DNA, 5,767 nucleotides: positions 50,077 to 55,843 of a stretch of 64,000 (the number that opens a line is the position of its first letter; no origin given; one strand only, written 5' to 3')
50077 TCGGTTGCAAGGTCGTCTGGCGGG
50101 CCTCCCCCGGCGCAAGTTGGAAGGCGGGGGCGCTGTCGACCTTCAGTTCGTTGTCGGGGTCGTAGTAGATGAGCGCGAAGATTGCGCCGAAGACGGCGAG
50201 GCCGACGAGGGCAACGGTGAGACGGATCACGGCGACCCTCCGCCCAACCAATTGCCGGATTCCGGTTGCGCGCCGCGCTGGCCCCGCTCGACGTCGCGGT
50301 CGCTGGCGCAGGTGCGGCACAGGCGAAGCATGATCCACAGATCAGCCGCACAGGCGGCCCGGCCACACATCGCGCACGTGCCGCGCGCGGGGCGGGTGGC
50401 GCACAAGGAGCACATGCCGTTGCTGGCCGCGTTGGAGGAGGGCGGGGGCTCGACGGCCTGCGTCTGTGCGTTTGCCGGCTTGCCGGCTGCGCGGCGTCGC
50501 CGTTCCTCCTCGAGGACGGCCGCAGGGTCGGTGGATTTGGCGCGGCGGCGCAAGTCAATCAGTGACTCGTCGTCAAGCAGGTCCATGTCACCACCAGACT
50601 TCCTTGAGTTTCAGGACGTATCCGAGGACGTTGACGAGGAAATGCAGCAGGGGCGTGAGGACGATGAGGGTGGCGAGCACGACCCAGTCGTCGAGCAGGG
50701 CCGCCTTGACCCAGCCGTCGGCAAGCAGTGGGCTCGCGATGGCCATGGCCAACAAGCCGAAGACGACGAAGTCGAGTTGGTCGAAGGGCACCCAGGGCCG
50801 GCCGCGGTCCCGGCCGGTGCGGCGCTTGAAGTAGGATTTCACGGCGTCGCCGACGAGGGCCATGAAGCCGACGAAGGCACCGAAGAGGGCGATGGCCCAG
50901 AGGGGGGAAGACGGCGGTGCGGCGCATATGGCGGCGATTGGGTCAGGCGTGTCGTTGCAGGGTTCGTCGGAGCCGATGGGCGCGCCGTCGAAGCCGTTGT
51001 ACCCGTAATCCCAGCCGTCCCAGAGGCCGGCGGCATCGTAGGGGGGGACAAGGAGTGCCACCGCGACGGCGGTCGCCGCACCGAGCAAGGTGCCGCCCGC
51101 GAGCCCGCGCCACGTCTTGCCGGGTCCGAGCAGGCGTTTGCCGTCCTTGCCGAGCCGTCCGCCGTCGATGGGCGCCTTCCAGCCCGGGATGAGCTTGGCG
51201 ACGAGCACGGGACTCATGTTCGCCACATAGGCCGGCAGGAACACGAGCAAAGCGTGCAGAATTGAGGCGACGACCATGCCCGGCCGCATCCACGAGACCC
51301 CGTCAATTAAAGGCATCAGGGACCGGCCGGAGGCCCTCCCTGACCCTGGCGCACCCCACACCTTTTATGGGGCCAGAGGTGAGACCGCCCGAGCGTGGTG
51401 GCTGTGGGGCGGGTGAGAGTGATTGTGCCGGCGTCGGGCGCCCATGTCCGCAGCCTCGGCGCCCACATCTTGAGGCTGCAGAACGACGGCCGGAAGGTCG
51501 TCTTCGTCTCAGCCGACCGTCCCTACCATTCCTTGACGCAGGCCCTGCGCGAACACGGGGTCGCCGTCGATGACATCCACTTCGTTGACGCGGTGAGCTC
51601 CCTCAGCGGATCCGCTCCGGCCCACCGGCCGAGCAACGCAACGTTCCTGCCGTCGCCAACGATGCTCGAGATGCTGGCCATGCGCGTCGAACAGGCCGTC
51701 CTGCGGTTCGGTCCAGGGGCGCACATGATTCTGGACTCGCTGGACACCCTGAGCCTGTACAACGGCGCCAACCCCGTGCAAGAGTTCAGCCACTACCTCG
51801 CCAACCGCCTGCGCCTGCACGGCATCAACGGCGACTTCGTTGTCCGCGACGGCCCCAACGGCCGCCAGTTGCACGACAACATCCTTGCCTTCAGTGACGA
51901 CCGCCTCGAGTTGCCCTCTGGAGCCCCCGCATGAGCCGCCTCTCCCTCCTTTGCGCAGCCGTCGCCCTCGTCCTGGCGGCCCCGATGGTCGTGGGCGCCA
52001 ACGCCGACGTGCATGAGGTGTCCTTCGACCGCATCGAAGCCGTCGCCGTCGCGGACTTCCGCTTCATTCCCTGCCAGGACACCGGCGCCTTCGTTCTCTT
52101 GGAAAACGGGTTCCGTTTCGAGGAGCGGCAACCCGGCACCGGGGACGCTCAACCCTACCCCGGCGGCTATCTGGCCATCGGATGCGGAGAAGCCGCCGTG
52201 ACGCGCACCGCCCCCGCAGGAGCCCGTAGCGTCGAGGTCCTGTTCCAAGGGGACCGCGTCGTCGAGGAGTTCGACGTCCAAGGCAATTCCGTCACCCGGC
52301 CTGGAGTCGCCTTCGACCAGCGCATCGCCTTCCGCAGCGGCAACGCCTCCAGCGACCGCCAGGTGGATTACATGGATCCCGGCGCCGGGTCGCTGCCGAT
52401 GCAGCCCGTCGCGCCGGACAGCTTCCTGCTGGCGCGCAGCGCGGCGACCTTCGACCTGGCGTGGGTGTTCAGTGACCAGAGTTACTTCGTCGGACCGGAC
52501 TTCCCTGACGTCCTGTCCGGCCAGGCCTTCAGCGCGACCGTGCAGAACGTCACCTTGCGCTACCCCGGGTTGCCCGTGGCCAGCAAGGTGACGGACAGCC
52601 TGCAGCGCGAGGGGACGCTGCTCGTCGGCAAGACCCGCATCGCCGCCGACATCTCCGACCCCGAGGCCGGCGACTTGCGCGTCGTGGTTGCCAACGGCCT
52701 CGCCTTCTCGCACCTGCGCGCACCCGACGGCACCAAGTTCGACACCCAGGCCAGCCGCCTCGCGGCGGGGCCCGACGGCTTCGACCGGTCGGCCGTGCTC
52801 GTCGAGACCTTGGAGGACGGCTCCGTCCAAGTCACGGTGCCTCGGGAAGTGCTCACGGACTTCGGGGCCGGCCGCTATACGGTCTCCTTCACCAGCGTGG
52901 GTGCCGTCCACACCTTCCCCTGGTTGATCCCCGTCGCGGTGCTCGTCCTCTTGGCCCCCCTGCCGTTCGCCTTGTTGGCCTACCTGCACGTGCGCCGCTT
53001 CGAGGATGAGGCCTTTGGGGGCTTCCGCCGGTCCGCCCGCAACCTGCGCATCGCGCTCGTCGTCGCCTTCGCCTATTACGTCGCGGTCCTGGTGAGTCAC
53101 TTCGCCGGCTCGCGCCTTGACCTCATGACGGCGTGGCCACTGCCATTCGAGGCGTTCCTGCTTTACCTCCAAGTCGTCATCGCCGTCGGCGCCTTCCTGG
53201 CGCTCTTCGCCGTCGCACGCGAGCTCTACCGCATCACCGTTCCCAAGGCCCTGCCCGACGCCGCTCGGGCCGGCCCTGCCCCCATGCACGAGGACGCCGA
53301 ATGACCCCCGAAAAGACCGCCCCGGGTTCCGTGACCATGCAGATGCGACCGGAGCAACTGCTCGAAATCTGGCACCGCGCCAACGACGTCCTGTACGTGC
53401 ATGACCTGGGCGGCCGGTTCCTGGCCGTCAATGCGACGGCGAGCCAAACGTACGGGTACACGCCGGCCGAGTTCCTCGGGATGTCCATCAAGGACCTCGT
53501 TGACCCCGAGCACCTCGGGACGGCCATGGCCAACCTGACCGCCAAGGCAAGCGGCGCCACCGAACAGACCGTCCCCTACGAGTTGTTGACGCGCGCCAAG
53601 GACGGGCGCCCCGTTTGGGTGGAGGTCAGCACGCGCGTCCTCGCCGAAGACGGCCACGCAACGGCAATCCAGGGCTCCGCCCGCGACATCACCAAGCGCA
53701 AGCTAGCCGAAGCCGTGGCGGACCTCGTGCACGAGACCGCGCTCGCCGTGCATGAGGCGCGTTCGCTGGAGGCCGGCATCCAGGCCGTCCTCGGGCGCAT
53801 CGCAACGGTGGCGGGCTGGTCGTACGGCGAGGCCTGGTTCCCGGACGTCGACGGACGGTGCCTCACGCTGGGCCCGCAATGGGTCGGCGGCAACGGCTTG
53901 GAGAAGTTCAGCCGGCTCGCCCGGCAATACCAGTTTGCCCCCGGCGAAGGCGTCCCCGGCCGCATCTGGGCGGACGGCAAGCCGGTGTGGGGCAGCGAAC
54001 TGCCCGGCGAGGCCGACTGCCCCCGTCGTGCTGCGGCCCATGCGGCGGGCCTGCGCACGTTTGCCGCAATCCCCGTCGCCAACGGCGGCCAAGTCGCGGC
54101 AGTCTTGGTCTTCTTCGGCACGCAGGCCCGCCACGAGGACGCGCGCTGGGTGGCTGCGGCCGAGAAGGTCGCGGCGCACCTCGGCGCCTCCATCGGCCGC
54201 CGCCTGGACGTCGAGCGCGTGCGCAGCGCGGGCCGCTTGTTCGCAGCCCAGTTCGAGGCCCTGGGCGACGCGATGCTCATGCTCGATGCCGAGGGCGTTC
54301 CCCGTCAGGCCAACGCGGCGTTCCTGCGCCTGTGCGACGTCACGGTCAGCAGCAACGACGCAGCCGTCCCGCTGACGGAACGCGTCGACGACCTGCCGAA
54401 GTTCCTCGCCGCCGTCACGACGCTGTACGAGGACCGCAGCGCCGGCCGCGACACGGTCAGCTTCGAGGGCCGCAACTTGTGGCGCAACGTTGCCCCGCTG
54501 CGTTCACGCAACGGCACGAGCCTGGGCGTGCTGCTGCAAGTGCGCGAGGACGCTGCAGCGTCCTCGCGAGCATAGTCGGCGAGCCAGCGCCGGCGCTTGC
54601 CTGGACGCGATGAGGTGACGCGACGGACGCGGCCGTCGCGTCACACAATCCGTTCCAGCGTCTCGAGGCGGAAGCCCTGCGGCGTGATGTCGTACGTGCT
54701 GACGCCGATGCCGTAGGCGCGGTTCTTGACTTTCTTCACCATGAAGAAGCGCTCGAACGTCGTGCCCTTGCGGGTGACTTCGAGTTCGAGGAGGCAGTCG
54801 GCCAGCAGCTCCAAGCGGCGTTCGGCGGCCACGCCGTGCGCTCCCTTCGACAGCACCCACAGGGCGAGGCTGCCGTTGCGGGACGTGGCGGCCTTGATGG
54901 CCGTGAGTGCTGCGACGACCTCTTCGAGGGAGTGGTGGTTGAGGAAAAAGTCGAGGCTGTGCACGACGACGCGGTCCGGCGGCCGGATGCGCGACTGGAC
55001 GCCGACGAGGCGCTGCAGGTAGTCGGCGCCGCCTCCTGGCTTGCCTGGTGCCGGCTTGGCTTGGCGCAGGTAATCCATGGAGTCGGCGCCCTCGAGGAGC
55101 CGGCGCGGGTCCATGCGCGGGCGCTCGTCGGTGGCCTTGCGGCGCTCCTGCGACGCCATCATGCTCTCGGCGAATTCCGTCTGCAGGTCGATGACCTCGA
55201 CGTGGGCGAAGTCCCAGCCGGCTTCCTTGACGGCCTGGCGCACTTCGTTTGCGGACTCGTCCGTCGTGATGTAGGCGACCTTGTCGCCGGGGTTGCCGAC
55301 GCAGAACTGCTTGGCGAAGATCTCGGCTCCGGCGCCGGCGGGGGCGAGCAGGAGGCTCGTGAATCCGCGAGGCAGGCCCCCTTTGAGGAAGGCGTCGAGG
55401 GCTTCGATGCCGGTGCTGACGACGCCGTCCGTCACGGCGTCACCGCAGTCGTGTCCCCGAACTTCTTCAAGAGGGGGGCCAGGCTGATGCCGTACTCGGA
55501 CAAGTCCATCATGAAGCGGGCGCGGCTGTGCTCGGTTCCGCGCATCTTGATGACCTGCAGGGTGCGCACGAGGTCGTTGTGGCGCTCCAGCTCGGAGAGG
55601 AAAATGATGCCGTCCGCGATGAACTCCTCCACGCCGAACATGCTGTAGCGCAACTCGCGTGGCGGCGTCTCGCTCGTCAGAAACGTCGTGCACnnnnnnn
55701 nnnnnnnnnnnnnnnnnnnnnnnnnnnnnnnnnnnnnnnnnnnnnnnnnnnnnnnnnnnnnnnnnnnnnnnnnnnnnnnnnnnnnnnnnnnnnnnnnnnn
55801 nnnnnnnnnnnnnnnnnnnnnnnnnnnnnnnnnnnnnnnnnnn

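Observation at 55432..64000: Type IV pilus-like locus with two giant pilin-like proteins and embedded KaiC-like genes, but no archaellin-type genes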

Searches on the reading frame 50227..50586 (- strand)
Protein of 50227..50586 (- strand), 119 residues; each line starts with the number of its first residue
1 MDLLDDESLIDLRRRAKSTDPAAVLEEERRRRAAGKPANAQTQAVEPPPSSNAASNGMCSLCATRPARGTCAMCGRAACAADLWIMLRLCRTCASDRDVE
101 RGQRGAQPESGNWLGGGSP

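Call 12: search_protein_families(library=pfam, proteins=[window:50227-50586:-], max_evalue=0.01)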
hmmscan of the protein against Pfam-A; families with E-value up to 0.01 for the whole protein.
window:50227-50586:- (119 aa): 1 family
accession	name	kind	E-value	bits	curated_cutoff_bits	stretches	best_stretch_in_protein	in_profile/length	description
PF05458.17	Siva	-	0.0033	17.6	26.2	1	34-95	90-145/173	Cd27 binding protein (Siva)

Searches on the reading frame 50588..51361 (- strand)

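Call 12: search_protein_families(library=pfam, proteins=[window:50588-51361:-], max_evalue=0.01)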
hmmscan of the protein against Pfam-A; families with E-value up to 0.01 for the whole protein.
window:50588-51361:- (257 aa): 2 families
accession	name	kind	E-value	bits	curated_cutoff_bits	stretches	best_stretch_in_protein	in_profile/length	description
PF01864.22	CarS-like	-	6.7e-31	108.1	22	2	155-257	85-175/175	CDP-archaeol synthase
PF01148.25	CTP_transf_1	-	8.3e-10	39.4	24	1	78-183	166-229/264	Cytidylyltransferase family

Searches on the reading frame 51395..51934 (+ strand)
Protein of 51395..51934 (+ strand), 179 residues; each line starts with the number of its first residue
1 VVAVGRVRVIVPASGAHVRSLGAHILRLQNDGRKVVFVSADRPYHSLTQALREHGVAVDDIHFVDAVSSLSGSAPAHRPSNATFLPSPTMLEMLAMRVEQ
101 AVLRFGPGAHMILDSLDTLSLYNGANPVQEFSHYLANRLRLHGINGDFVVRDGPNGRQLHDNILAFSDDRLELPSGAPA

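Call 12: search_protein_families(library=pfam, proteins=[window:51395-51934:+], max_evalue=0.01)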
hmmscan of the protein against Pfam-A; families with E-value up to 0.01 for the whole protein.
window:51395-51934:+ (179 aa): 3 families
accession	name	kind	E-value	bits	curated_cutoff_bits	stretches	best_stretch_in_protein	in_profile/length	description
PF24336.1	DUF7504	-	7.3e-11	43.3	27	1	14-155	11-161/179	Family of unknown function (DUF7504)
PF02602.20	HEM4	-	6.3e-05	22.6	27.5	1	7-62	91-146/231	Uroporphyrinogen-III synthase HemD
PF06745.19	ATPase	-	0.00044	20.1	26.6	1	29-144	45-156/231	KaiC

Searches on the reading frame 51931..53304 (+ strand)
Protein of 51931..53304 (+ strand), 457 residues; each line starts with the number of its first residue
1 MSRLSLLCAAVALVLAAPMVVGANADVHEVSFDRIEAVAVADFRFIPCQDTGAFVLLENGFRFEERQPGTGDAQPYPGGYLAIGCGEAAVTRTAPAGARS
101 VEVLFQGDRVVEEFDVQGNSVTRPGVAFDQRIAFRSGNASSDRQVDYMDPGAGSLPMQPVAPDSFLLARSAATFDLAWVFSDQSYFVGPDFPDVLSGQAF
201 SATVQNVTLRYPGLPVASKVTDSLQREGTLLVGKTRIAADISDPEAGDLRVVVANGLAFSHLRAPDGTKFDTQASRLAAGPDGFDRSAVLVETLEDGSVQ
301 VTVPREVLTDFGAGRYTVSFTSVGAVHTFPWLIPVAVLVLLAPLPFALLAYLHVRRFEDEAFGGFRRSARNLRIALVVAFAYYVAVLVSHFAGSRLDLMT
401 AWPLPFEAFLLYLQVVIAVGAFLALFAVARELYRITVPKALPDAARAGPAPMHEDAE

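Call 12: search_protein_families(library=pfam, proteins=[window:51931-53304:+], max_evalue=0.01)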
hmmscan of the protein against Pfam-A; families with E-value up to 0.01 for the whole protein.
window:51931-53304:+ (457 aa): 0 families

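Call 74: search_protein_families(library=pfam, proteins=[window:51931-53304:+], max_evalue=1)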
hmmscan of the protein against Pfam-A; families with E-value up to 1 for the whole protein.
window:51931-53304:+ (457 aa): 0 families

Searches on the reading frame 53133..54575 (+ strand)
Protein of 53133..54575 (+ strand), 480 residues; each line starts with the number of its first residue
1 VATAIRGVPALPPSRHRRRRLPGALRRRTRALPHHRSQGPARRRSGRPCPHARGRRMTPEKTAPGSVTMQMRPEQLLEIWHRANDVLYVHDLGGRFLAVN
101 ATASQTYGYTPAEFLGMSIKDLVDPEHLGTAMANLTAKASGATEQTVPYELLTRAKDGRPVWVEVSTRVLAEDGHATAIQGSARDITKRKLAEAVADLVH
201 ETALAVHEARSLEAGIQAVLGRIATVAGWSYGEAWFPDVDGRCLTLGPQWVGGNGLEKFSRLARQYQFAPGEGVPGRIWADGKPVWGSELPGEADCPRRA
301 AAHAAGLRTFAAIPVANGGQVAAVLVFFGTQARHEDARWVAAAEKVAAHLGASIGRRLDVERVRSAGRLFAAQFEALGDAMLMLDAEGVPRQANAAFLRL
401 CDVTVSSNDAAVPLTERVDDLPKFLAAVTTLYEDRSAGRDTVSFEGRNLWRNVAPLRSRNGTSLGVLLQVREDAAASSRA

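Call 12: search_protein_families(library=pfam, proteins=[window:53133-54575:+], max_evalue=0.01)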
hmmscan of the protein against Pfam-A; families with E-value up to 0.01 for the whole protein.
window:53133-54575:+ (480 aa): 9 families
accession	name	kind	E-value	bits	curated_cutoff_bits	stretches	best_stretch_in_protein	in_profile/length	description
PF08448.16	PAS_4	-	1.8e-16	60.8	23.1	1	82-190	3-109/110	PAS fold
PF13426.13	PAS_9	-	2e-14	54.1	27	1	91-188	8-103/103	PAS domain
PF00989.32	PAS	-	1.2e-11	45.1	22.6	1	79-186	6-113/113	PAS fold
PF13185.12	GAF_2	-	2.8e-11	44.2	28.6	1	210-352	2-133/136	GAF domain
PF08447.18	PAS_3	-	1.4e-09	38.5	25.6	1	97-182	2-88/89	PAS fold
PF13188.13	PAS_8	-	7.7e-08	32.4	21.8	1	369-416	2-48/65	PAS domain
PF14215.12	bHLH-MYC_N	-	3.8e-07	31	30.2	1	264-318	101-157/181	bHLH-MYC and R2R3-MYB transcription factors N-terminal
PF01590.32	GAF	-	6e-06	27.3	22.4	1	216-354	6-133/133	GAF domain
PF14598.12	PAS_11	-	0.0049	17.2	25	1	89-173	7-87/109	PAS domain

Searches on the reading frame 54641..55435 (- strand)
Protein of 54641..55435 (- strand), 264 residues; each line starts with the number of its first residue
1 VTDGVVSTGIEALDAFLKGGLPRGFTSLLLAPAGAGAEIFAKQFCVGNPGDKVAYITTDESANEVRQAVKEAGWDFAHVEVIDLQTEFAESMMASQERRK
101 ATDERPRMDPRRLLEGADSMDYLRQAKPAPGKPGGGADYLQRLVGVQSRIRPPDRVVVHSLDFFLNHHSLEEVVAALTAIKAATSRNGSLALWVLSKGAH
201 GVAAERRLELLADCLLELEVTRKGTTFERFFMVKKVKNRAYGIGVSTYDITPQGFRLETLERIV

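Call 11: search_protein_families(library=ncbifam, proteins=[window:54641-55435:-], max_evalue=0.01)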
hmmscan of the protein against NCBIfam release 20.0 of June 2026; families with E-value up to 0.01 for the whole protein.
window:54641-55435:- (264 aa): 8 families
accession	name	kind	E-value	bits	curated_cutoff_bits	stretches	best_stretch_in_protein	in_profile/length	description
TIGR03881.1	KaiC_arch_4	hypoth_equivalog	1.1e-13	51.4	247.8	1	6-252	3-222/231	KaiC domain-containing protein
NF006799.0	PRK09302.1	equivalog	9.1e-11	41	408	1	6-79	13-89/515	circadian clock protein KaiC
TIGR03877.1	thermo_KaiC_1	hypoth_equivalog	4.1e-09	36.3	307.25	1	6-80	4-80/238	KaiC domain-containing protein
TIGR03880.1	KaiC_arch_3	hypoth_equivalog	4.5e-09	36.2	249.45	1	9-79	1-73/224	KaiC domain-containing protein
NF052589.1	ArlH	equivalog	4.1e-08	33.2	215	1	137-238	101-202/229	archaellum protein ArlH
NF004723.0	PRK06067.1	subfamily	1.4e-07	31.2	194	1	5-75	15-87/243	flagellar accessory protein FlaH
TIGR02655.1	circ_KaiC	equivalog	8.6e-05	21.4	546.25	1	6-79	3-79/484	circadian clock protein KaiC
NF006861.0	PRK09361.1-1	equivalog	0.002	17.7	278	1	4-70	3-72/235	DNA repair and recombination protein RadB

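Call 97: search_solved_structures(query=window:54641-55435:-, max_evalue=0.01)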
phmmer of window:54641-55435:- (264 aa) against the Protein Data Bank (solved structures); distinct sequences matched with E-value up to 0.01: 44.
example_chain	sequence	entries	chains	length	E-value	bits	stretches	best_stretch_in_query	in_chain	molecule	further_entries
2w0m_A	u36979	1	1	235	7.4e-10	41.7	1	6-98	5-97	SSO2452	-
2zts_A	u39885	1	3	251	2e-09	40.3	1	6-80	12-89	Putative uncharacterized protein PH0186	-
8db3_A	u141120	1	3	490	2.4e-09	40.1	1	4-76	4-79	Circadian clock protein KaiC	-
8fwi_A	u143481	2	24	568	3.2e-09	39.7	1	4-76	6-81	Circadian clock protein KaiC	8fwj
8dba_A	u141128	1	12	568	3.3e-09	39.6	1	4-76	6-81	Circadian clock protein KaiC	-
8zn5_B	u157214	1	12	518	8e-09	38.3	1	7-78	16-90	KaiC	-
2dr3_A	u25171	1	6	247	9.5e-08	34.8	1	6-80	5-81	UPF0273 protein PH0284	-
5jwq_A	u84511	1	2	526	7.4e-07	31.9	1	6-77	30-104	Circadian clock protein kinase KaiC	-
7dy1_A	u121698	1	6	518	2.7e-06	30.1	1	6-77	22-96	Circadian clock protein kinase KaiC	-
4o0m_A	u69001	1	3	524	2.8e-06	30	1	6-77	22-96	Circadian clock protein kinase KaiC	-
8zn6_F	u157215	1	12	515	1.5e-05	27.6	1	7-77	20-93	KaiC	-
7x1y_A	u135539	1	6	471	0.00011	24.8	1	7-78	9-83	Circadian clock oscillator protein KaiC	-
7x1z_A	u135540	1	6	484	0.00012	24.7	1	7-78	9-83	Circadian clock oscillator protein KaiC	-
7s65_A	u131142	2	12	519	0.00013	24.5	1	7-78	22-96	Circadian clock protein kinase KaiC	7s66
3k0f_A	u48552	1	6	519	0.00014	24.5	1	7-78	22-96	Circadian clock protein kinase KaiC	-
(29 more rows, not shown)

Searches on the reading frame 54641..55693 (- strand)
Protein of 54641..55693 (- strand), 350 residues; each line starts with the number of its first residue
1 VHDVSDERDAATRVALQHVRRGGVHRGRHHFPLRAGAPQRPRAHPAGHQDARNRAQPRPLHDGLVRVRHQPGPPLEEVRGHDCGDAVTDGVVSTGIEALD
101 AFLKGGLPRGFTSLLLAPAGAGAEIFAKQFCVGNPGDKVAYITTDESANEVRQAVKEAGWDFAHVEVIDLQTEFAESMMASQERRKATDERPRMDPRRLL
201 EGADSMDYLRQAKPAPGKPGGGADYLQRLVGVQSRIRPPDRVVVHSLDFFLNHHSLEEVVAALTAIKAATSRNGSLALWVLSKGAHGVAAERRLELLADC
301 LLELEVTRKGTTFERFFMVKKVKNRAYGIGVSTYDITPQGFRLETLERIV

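Call 3: search_protein_families(library=pfam, proteins=[window:54641-55693:-], max_evalue=0.01)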
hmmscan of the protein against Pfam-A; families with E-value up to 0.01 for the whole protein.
window:54641-55693:- (350 aa): 3 families
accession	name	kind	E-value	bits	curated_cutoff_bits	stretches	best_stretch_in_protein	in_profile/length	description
PF06745.19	ATPase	-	8.9e-21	74.7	26.6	2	92-170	1-82/231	KaiC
PF24336.1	DUF7504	-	0.00065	20.7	27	1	127-304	18-179/179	Family of unknown function (DUF7504)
PF05625.17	PAXNEB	-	0.0041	16.6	28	0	91-112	18-39/366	PAXNEB protein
